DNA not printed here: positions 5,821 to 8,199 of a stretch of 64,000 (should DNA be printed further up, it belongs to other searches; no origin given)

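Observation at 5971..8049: TIR-like domain fused to an intact PLP-dependent fold-type-II enzyme: candidate new defence or signalling effector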

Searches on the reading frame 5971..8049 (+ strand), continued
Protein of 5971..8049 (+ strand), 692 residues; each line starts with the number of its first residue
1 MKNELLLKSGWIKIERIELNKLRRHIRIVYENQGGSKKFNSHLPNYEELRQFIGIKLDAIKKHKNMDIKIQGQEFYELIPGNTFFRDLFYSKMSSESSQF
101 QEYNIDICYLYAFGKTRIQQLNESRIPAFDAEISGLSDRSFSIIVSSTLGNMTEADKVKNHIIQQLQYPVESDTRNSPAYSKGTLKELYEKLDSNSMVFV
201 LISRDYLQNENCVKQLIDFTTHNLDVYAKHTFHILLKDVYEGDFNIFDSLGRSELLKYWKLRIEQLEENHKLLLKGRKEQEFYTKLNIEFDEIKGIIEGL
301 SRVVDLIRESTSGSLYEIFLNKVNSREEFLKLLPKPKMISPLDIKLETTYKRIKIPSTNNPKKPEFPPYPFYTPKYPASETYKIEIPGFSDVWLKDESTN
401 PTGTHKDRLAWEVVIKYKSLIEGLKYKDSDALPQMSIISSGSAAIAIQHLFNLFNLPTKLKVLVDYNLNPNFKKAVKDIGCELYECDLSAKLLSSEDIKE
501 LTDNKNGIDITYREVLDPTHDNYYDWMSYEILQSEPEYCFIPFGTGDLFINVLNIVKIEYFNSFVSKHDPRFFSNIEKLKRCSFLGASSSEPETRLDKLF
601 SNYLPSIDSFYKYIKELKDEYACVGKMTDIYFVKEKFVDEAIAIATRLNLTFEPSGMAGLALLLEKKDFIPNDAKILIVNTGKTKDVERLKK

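Call 16: search_solved_structures(query=window:5971-8049:+, max_evalue=1, show_alignments=2)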
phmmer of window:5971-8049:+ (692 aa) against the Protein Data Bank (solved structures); distinct sequences matched with E-value up to 1: 5.
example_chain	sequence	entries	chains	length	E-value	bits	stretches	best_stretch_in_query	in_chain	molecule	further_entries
2bhs_A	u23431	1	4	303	0.0063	18.1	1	389-485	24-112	CYSTEINE SYNTHASE B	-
2v03_A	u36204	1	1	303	0.0063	18.1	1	389-485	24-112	Cysteine synthase B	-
2bht_A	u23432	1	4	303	0.0067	18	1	389-485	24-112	CYSTEINE SYNTHASE B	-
2jc3_A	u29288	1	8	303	0.017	16.6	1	387-484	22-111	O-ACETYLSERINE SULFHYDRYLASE B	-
1ve1_A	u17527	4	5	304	0.025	16.2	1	375-494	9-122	O-acetylserine sulfhydrylase | O-acetylserine (Thiol)-lyase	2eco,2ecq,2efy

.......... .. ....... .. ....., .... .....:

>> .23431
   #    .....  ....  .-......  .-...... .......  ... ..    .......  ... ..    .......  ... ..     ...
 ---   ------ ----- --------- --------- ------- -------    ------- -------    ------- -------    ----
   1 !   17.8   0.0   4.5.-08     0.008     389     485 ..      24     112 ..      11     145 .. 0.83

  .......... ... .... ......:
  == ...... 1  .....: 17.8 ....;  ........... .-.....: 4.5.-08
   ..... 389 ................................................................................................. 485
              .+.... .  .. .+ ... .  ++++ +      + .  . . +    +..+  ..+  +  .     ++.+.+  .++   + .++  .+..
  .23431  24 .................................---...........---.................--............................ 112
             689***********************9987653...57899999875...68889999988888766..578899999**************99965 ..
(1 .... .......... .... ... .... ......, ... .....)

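Call 18: find_related_loci(query=A1, collection=genome_contigs, flank=10000)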
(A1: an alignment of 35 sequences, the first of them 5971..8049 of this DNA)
Query A1 (692 aa) in genome_contigs; peptide patterns used: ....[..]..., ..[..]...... (x = any residue, [..] = any of these).
142 stretches matched a pattern; 137 encode a relative of the query (tblastn E <= 1e-3); the best 80 are kept; 80 distinct loci.
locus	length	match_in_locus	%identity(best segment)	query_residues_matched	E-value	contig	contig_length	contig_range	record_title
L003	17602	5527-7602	82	1-691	0e+0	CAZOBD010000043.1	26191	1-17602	MAG TPA_asm: uncultured Hyphomicrobiales bacterium isolate SRP141376_co4_174 genome assembly, contig: NODE_3367_length_2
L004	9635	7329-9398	67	1-690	0e+0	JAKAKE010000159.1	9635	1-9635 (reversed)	MAG: Bacteroidetes bacterium isolate WY4.bin46 NODE_9113_length_9635_cov_1.785654, whole genome shotgun sequence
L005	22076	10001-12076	66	1-692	0e+0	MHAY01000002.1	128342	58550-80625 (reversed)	MAG: Ignavibacteria bacterium RIFOXYC2_FULL_35_21 rifoxyc2_full_scaffold_101, whole genome shotgun sequence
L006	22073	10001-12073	67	1-690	0e+0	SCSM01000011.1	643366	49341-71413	MAG: Bacteroidetes bacterium isolate FW215_bin.12 FW215_bin.12-27882, whole genome shotgun sequence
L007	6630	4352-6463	63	1-690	0e+0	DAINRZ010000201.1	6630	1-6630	MAG TPA_asm: Candidatus Kapaibacterium sp. isolate CTOTU29498 NODE_6223_length_6630_cov_4.657186, whole genome shotgun s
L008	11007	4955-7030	65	1-691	0e+0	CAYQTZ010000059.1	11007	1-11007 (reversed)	MAG TPA_asm: uncultured Hyphomicrobiales bacterium isolate SRP319275_co2_101 genome assembly, contig: NODE_5758_length_1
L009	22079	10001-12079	65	1-692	0e+0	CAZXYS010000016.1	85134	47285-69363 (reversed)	MAG TPA_asm: uncultured Hyphomicrobiales bacterium isolate SRP141376_co1_372 genome assembly, contig: NODE_715_length_85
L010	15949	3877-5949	66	1-690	0e+0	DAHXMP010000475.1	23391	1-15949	MAG TPA_asm: Bacteroidetes bacterium isolate clean1621 k141_1928524, whole genome shotgun sequence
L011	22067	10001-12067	65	1-692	0e+0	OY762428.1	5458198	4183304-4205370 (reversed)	MAG: Candidatus Kapabacteria bacterium isolate a44c304e-2480-4604-92e3-6035b9b042d9 genome assembly, chromosome: 1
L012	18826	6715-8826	64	1-690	0e+0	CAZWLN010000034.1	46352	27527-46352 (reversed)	MAG TPA_asm: uncultured Hyphomicrobiales bacterium isolate binchicken_co20_189 genome assembly, contig: NODE_1797_length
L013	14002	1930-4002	66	1-691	0e+0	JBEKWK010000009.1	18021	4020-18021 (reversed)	MAG: FCB group bacterium isolate SPRUCE 626 SPRUCE_626_9, whole genome shotgun sequence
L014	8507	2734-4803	63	1-692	0e+0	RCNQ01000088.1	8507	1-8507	MAG: Bacteroidetes/Chlorobi group bacterium ChocPot_Mid ChocPot_contig_2579, whole genome shotgun sequence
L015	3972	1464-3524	63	4-692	0e+0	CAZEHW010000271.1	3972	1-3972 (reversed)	MAG TPA_asm: uncultured Hyphomicrobiales bacterium isolate SRP319275_co4_89 genome assembly, contig: NODE_22114_length_3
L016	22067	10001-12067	63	1-691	0e+0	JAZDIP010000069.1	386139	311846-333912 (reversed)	MAG: bacterium isolate MEGAHIT-group-0.412 k141_1668860, whole genome shotgun sequence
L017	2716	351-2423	62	1-690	0e+0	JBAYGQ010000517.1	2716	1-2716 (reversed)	MAG: Bacteroidota bacterium isolate SO_2016_GW1_129 scaffold76408_OW334_2016, whole genome shotgun sequence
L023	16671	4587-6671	50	7-692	0e+0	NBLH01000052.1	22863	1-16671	MAG: Bacteroidetes bacterium 4572_117 ex4572_117_scaffold_3126, whole genome shotgun sequence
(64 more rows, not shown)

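Call 26: predict_structure(alignment_id=A2)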
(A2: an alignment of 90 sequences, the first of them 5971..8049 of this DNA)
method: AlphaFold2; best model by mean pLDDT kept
length: 692 residues; sequences in the alignment: 90
mean_pLDDT: 82.3   pTM: 0.54
mean pLDDT of the five models: 82.3, 82.2, 81.3, 79.2, 77.1
residues with pLDDT >= 90: 210; 70-90: 375; 50-70: 87; < 50: 20
segments of 3 or more residues with pLDDT < 50: 126-138, 338-342
pLDDT, mean of each block of 10 residues (from residue 1): 76 91 91 88 89 89 82 77 92 88 93 86 52 47 90 92 88 81 85 89 92 88 83 92 77 78 72 58 69 77 79 87 84 61 62 71 69 79 95 92 74 84 59 82 86 86 84 88 85 79 86 64 82 95 86 90 80 89 93 75 71 89 93 93 94 91 96 96 79 78
secondary structure, 60 per line:
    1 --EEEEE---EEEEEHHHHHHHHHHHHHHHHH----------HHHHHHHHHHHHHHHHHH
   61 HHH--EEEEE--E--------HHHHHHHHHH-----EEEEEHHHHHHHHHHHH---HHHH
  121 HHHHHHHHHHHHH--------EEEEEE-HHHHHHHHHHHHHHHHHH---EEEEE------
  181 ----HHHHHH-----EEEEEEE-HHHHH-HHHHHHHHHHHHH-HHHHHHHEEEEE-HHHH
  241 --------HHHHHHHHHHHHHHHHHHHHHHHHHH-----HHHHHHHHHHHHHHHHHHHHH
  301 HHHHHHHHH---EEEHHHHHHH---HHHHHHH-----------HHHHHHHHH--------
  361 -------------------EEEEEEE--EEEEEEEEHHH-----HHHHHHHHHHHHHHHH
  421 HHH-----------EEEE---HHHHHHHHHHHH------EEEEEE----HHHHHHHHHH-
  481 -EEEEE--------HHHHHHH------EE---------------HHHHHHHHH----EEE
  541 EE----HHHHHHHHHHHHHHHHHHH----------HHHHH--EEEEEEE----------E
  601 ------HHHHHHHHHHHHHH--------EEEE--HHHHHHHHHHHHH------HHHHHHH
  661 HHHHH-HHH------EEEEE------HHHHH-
elements in order (helices of 4 or more, strands of 3 or more residues): E3-7 E11-15 H16-32 H43-63 E66-70 H82-91 E97-101 H102-113 H117-133 E142-147 H149-166 E170-174 H185-190 E196-202 H204-208 H210-222 H224-230 E231-235 H237-240 H249-274 H280-309 E313-315 H316-322 H326-332 H344-352 E380-386 E389-396 H405-423 E435-438 H442-453 E460-465 H470-479 E482-486 H495-501 H525-533 E538-542 H547-565 H576-580 E583-589 H607-620 E629-632 H635-647 H654-665 E676-680 H687-691

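Call 30: fold_search(model_id=the predicted structure, library=pdb)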
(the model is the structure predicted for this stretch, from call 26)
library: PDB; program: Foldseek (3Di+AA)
matches with E <= 10: 1549; with E <= 0.001: 370
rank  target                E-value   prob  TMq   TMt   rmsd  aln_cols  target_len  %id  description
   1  2gn1_B                1.1e-10  1.00  0.28  0.54   7.1       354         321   18  Crystal structure of dimeric biodegradative threonine deaminase (TdcB) from Salmonella typhimurium at 2.2A resolution  (released 2006-11-07)
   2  3x44_A                3.8e-10  1.00  0.30  0.59   5.6       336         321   15  Crystal structure of O-ureido-L-serine-bound K43A mutant of O-ureido-L-serine synthase (released 2015-07-29)
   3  2zpu                  6.2e-10  1.00  0.28  0.56   6.2       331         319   18  Crystal Structure of Modified Serine Racemase from S.pombe. (released 2009-04-28)
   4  3l6c_A                6.2e-10  1.00  0.27  0.53   6.2       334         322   18  X-ray crystal structure of rat serine racemase in complex with malonate a potent inhibitor (released 2010-01-26)
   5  2gn0_MODEL_1_C        6.6e-10  1.00  0.27  0.51   7.5       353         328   18  Crystal structure of dimeric biodegradative threonine deaminase (TdcB) from Salmonella typhimurium at 1.7 A re (released 2006-11-07)
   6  2bht_C                7.3e-10  1.00  0.29  0.60   6.5       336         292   15  Crystal structure of O-acetylserine sulfhydrylase B (released 2005-06-22)
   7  2gn0_MODEL_1_B        8.1e-10  1.00  0.28  0.54   7.1       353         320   18  Crystal structure of dimeric biodegradative threonine deaminase (TdcB) from Salmonella typhimurium at 1.7 A re (released 2006-11-07)
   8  2v03                  1.0e-09  1.00  0.29  0.59   6.4       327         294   16  High resolution structure and catalysis of an O-acetylserine sulfhydrylase (released 2007-10-09)
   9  2gn2                  1.1e-09  1.00  0.27  0.51   8.3       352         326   18  Crystal structure of tetrameric biodegradative threonine deaminase (TdcB) from Salmonella typhimurium in complex with CM (released 2006-11-07)
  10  4l0d_B                1.2e-09  1.00  0.30  0.39   8.9       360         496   14  Crystal structure of delta516-525 human cystathionine beta-synthase containing C-terminal 6xHis-tag (released 2013-09-18)
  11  3x43_A                1.4e-09  1.00  0.32  0.63   5.2       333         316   17  Crystal structure of O-ureido-L-serine synthase (released 2015-07-29)
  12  2jc3_A                1.6e-09  1.00  0.27  0.56   6.7       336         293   14  Structure of O-Acetylserine Sulfhydrylase B from Salmonella Typhimurium (released 2007-01-23)
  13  2gn0_MODEL_1_A        1.8e-09  1.00  0.29  0.54   7.2       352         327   18  Crystal structure of dimeric biodegradative threonine deaminase (TdcB) from Salmonella typhimurium at 1.7 A re (released 2006-11-07)
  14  4l27_A                1.9e-09  1.00  0.30  0.41   8.8       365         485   13  Crystal structure of delta1-39 and delta516-525 human cystathionine beta-synthase D444N mutant containing C-terminal 6 (released 2013-09-18)
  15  4l27_D                1.9e-09  1.00  0.31  0.41   8.8       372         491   13  Crystal structure of delta1-39 and delta516-525 human cystathionine beta-synthase D444N mutant containing C-terminal 6 (released 2013-09-18)
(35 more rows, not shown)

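Call 49: find_related_loci(query=A1, collection=viral_contigs, flank=8000)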
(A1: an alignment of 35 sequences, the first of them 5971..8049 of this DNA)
Query A1 (692 aa) in viral_contigs; peptide patterns used: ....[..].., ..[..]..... (x = any residue, [..] = any of these).
81 stretches matched a pattern, but none encodes a relative of the query by tblastn (E <= 1e-3).

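Call 64: search_protein_families(library=padloc, proteins=[L023:6810-7757:+, L023:7859-8164:+, L023:8165-8536:+, L023:8540-9382:+, L023:9398-11236:+, L023:3066-4472:+, L011:15785-18820:+, L012:8985-12230:-, L013:4097-7060:+, L013:8138-10276:+], max_evalue=0.00001)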
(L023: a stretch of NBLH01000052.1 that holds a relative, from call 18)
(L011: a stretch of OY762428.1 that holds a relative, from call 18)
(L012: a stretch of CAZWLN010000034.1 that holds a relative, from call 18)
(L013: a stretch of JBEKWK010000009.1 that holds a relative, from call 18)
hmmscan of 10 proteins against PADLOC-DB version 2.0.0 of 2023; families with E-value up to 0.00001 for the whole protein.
L023:6810-7757:+ (315 aa): 0 families

L023:7859-8164:+ (101 aa): 1 family
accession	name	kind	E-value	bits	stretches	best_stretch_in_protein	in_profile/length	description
PDLC04651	PDC-M44A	-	5.4e-08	31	1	30-97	3-68/76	-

L023:8165-8536:+ (123 aa): 1 family
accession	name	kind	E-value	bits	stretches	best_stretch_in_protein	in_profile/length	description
PDLC04652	PDC-M44B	-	4.2e-23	79.8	1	1-120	5-125/128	-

L023:8540-9382:+ (280 aa): 1 family
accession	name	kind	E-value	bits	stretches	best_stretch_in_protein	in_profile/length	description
PDLC04134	mad2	-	4.7e-17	60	1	27-141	282-393/492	mads_2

L023:9398-11236:+ (612 aa): 0 families

L023:3066-4472:+ (468 aa): 3 families
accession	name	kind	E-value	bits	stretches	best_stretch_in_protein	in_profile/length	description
PDLC01995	RtcR_PspF2--CARF_AAA_HTH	-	5.7e-128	426.1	1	1-467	1-477/481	-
PDLC01994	RtcR_PspF1--CARF_AAA_HTH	-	7.8e-54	181.5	1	2-410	4-394/468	-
PDLC01993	RtcR--CARF_AAA_HTH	-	3.5e-42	142.5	1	40-406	44-424/523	-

L011:15785-18820:+ (1011 aa): 0 families

L012:8985-12230:- (1081 aa): 1 family
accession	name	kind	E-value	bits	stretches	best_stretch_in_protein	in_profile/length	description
PDLC01169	TPR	-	1.2e-07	29.4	0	335-459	109-228/252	TPR repeats containing protein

L013:4097-7060:+ (987 aa): 4 families
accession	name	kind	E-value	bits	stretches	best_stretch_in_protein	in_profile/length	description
PDLC02806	SspH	-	2.7e-52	175.6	1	559-889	1442-1765/1766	SspH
PDLC02804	SspH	-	1.3e-47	160.1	1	548-886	1236-1558/1561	SspH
PDLC04140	mad8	-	1.8e-35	121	1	626-874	2-299/314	mads_8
PDLC01055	HerA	-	1.3e-07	28.8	0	769-815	415-465/532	Type III coevolved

L013:8138-10276:+ (712 aa): 0 families

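Call 78: search_solved_structures(query=A2, max_evalue=0.01, show_alignments=2)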
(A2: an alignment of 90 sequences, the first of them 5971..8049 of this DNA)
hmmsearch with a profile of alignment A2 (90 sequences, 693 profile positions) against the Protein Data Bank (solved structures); distinct sequences matched with E-value up to 0.01: 0.
